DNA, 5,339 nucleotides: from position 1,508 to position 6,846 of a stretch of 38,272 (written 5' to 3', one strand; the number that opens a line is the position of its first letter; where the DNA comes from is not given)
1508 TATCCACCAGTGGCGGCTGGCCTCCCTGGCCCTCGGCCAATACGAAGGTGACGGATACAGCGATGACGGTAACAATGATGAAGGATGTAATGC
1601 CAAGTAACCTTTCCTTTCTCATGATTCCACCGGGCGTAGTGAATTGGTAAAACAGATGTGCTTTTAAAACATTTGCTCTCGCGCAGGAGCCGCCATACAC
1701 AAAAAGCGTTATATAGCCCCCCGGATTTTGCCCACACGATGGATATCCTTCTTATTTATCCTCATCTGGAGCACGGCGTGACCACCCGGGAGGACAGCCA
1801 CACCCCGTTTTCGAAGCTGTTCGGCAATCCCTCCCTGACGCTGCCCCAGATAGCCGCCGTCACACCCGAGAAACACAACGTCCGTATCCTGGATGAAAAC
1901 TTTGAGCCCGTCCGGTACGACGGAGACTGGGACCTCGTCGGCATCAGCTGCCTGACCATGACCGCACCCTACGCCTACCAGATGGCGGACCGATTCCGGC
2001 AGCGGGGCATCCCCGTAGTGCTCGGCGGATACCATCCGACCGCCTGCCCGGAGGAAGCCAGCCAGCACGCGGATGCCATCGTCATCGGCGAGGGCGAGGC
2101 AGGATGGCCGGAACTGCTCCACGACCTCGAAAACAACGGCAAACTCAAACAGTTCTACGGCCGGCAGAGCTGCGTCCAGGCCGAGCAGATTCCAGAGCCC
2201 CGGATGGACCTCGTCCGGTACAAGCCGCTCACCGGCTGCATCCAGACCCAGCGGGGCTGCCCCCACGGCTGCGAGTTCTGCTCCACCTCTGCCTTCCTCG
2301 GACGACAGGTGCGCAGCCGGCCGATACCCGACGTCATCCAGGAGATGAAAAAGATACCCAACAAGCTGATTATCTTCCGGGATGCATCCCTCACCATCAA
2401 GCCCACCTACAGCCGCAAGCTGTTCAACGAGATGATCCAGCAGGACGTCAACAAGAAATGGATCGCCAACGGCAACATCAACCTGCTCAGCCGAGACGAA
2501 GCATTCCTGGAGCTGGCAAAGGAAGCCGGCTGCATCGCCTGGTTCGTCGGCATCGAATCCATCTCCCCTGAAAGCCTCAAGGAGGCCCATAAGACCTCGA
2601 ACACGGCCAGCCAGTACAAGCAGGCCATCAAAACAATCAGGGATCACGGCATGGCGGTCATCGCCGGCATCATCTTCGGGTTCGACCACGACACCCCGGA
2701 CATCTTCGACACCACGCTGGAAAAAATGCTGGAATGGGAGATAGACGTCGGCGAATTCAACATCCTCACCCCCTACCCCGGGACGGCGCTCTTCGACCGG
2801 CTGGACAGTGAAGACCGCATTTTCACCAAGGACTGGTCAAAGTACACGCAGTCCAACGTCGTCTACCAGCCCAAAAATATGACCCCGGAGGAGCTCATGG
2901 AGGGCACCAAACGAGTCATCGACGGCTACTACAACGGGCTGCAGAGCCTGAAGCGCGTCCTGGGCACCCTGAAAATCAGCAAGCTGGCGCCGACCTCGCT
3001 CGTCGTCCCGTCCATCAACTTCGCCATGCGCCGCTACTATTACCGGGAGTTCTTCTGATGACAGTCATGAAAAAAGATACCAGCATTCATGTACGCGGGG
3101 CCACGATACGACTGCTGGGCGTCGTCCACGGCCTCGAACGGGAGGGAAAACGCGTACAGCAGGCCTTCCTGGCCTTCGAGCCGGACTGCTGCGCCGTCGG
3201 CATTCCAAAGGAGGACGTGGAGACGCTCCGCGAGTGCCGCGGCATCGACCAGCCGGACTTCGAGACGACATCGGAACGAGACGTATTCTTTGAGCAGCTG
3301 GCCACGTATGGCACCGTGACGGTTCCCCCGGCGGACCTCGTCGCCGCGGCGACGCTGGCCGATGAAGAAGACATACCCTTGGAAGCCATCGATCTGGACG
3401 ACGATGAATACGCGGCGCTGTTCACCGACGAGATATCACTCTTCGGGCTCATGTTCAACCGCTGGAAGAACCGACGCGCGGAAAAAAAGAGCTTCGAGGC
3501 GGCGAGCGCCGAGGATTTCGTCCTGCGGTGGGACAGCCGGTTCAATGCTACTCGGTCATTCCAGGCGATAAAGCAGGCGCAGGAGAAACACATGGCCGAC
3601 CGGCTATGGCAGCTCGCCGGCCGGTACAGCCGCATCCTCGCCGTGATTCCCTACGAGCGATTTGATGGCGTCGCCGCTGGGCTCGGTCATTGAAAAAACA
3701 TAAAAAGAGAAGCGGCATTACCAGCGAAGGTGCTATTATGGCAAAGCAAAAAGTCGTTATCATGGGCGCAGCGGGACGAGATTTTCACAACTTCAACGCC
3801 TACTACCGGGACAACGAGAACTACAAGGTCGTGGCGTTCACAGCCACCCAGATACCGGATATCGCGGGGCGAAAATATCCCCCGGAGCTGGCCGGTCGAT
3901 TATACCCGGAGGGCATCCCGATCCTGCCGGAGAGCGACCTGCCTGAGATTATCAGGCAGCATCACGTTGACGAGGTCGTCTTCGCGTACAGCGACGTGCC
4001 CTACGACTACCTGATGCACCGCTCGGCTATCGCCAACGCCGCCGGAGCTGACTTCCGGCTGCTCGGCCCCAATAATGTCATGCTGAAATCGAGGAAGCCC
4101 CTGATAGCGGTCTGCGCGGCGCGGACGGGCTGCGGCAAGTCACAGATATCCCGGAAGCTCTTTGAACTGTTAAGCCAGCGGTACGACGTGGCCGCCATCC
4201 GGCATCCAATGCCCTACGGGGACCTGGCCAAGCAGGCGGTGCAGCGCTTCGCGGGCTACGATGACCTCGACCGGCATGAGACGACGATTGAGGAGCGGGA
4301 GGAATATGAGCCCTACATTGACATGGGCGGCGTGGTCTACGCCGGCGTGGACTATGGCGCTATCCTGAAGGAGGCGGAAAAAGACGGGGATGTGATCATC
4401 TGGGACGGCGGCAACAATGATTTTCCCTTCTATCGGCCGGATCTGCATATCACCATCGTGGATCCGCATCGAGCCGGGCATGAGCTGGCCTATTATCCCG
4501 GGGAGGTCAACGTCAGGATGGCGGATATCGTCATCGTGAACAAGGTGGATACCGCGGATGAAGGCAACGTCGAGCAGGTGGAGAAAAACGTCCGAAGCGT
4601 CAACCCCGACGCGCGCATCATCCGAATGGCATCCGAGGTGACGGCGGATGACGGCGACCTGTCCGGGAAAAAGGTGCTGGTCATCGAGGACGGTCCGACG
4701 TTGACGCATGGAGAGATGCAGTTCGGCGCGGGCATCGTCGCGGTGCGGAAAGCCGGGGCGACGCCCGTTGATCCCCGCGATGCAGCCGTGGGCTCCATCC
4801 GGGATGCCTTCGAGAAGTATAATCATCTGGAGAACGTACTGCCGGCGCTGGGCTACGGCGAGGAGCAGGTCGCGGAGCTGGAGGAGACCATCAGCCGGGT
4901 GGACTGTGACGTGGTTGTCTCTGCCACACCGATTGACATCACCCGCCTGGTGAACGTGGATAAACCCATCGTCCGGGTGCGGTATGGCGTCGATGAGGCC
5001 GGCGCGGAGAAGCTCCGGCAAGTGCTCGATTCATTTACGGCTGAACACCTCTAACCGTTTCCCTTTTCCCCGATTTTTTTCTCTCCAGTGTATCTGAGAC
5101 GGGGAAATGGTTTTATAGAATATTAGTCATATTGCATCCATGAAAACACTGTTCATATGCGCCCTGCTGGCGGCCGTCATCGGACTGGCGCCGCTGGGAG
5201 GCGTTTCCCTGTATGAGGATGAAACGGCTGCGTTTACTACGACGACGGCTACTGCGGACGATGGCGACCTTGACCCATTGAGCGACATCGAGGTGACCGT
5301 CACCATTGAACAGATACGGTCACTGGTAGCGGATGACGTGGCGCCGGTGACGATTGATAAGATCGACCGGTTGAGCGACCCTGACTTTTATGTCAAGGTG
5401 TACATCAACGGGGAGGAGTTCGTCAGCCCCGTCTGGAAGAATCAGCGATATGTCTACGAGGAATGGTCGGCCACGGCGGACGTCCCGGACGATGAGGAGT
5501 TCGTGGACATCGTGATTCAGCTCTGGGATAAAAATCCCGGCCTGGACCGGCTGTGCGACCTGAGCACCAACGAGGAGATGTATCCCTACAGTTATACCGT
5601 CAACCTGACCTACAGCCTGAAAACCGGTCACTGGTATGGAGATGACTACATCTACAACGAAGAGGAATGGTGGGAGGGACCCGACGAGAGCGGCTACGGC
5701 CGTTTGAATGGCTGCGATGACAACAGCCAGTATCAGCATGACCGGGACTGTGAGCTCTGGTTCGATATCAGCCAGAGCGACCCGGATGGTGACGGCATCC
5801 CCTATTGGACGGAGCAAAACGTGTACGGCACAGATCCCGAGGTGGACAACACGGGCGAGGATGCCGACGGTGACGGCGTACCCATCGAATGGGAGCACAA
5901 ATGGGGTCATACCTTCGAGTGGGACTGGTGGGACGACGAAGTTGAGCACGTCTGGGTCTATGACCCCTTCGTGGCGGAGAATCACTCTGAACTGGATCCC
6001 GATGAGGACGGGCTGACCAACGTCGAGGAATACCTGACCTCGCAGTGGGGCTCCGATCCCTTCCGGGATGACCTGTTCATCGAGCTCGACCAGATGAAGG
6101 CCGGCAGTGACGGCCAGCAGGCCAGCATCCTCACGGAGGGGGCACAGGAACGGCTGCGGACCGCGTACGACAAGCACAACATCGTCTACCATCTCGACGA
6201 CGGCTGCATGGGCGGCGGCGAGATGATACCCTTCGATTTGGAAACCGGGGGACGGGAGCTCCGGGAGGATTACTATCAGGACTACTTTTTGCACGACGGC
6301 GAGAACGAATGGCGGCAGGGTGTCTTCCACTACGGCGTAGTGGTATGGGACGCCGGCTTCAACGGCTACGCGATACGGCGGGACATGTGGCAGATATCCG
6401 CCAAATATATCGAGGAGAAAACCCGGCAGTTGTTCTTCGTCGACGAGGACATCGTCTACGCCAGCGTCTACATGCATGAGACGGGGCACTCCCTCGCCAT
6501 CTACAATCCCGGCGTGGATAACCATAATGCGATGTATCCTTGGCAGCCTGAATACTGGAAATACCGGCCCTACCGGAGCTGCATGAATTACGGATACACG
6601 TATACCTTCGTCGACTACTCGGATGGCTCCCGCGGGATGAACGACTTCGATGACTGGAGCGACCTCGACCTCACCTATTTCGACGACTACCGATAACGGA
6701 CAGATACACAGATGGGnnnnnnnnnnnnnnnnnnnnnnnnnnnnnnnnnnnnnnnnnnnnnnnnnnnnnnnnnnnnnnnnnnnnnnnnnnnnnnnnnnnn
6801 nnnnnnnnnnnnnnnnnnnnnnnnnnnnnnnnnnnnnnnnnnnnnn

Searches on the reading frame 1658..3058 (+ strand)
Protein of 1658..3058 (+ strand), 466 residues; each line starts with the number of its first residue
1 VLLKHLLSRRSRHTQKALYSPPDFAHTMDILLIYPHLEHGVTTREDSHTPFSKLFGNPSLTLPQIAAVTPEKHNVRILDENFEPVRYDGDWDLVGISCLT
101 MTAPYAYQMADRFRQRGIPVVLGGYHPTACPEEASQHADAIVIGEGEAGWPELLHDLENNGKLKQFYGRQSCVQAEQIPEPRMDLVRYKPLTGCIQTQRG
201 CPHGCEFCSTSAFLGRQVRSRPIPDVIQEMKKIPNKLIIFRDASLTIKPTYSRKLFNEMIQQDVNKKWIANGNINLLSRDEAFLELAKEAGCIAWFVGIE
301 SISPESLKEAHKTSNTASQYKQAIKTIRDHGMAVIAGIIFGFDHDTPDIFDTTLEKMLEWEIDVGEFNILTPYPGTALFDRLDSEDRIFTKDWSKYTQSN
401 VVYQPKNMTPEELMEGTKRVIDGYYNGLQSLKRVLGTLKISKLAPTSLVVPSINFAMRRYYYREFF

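Call 8: search_protein_families(library=pfam, proteins=[window:1658-3058:+], max_evalue=0.00001)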
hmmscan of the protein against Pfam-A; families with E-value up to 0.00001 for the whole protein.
window:1658-3058:+ (466 aa): 2 families
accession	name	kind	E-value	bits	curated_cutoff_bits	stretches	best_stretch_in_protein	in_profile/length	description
PF04055.27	Radical_SAM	-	3.8e-16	60.2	29.5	1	196-356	2-165/166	Radical SAM superfamily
PF02310.24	B12-binding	-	1.4e-13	51.2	32.1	1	65-153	20-120/121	B12 binding domain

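Call 38: search_protein_families(library=ncbifam, proteins=[window:1658-3058:+], max_evalue=0.00001)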
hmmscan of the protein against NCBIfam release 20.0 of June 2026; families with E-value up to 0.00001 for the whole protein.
window:1658-3058:+ (466 aa): 23 families
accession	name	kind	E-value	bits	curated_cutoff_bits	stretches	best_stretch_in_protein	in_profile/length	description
TIGR02026.1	BchE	equivalog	4.7e-38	131.3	481.35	1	194-422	196-425/497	magnesium-protoporphyrin IX monomethyl ester anaerobic oxidative cyclase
TIGR04013.1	B12_SAM_MJ_1487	hypoth_equivalog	1.9e-28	99.4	251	1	72-234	25-193/382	TIGR04013 family B12-binding domain/radical SAM domain-containing protein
TIGR04072.2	rSAM_ladder_B12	equivalog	9.1e-26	90.5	360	1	108-412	88-399/443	lipid biosynthesis B12-binding/radical SAM protein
TIGR04367.1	HpnR_B12_rSAM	equivalog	6.3e-25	87.6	650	1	121-434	94-425/490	hopanoid C-3 methylase HpnR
TIGR04014.1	B12_SAM_MJ_0865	equivalog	1.4e-21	76.8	360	1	101-381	52-357/434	methyl-coenzyme M reductase glutamine C-methyltransferase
TIGR04479.1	bcpD_PhpK_rSAM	subfamily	7.6e-21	74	600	1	195-355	244-404/504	PhpK family radical SAM P-methyltransferase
NF050148.1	rSAM_ApyD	equivalog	2e-19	69.5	750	1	92-385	76-396/645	RiPP biosynthesis radical SAM protein ApyD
NF033070.1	rSAM_AprD4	equivalog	2.8e-18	66.1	500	1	194-418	198-425/456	AprD4 family radical SAM diol-dehydratase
TIGR03471.1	HpnJ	equivalog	3.6e-17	62.4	577.6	1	195-428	200-436/472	hopanoid biosynthesis associated radical SAM protein HpnJ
NF038361.1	rSAM_Sden_1168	equivalog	4.6e-12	45.3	575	1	195-381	285-472/560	Sden_1168 family B12-binding radical SAM P-methyltransferase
TIGR04295.1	B12_rSAM_oligo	hypoth_equivalog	6.6e-10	38.2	400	1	195-382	203-384/422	TIGR04295 family B12-binding domain-containing radical SAM protein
NF045585.1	rSAM_slr0320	equivalog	5.3e-09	35.1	775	1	195-334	238-381/511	photosystem II high light acclimation radical SAM protein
TIGR04428.1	B12_rSAM_trp_MT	equivalog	1.1e-08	33.9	500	1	192-369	216-407/558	tryptophan 2-C-methyltransferase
TIGR00089.1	TIGR00089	subfamily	2.6e-08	33.1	251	1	131-379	82-337/429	MiaB/RimO family radical SAM methylthiotransferase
TIGR04385.1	B12_rSAM_cofa1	equivalog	2.3e-07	30.4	450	1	184-314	188-319/438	B12 lower ligand biosynthesis radical SAM protein BzaD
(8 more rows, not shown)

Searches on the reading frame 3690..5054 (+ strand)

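Call 8: search_protein_families(library=pfam, proteins=[window:3690-5054:+], max_evalue=0.00001)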
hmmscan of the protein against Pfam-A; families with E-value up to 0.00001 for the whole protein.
window:3690-5054:+ (454 aa): 1 family
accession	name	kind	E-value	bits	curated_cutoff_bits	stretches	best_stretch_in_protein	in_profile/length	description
PF02492.25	cobW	-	8.5e-07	29.2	20.7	1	249-311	114-179/180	CobW/HypB/UreG, nucleotide-binding domain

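Call 38: search_protein_families(library=ncbifam, proteins=[window:3690-5054:+], max_evalue=0.00001)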
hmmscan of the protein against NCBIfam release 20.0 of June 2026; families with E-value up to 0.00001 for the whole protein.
window:3690-5054:+ (454 aa): 1 family
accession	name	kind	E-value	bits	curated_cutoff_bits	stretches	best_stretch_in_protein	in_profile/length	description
TIGR00073.1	hypB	equivalog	4.4e-06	26.3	121.2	0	275-316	155-198/217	hydrogenase nickel incorporation protein HypB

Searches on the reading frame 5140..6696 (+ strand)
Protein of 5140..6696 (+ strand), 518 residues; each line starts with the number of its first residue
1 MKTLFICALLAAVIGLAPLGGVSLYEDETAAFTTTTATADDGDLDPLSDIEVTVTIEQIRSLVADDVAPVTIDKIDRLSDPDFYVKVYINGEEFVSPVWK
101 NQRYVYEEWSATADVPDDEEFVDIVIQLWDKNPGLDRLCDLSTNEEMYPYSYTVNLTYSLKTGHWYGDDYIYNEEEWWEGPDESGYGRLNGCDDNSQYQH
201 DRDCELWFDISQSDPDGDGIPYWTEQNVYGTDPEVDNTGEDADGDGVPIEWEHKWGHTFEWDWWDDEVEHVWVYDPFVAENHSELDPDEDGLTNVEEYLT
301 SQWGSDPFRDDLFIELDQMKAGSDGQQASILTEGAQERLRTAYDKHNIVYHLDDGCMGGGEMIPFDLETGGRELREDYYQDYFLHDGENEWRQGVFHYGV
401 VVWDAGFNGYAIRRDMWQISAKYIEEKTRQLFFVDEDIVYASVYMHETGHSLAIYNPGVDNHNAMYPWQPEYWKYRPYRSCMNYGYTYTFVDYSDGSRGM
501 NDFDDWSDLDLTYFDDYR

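Call 8: search_protein_families(library=pfam, proteins=[window:5140-6696:+], max_evalue=0.00001)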
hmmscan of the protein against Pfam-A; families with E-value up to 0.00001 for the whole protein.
window:5140-6696:+ (518 aa): 0 families

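Call 38: search_protein_families(library=ncbifam, proteins=[window:5140-6696:+], max_evalue=0.00001)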
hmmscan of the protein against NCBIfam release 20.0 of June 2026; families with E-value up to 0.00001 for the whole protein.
window:5140-6696:+ (518 aa): 0 families

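Call 84: search_protein_families(library=pfam, proteins=[window:5140-6696:+], max_evalue=1)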
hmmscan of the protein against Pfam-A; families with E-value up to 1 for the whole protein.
window:5140-6696:+ (518 aa): 2 families
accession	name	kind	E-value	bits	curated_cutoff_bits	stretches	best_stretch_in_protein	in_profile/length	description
PF05901.16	Excalibur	-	0.0062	17.3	22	0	225-248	12-34/36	Excalibur calcium-binding domain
PF00168.36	C2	-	0.14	12.9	22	1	53-133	4-75/104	C2 domain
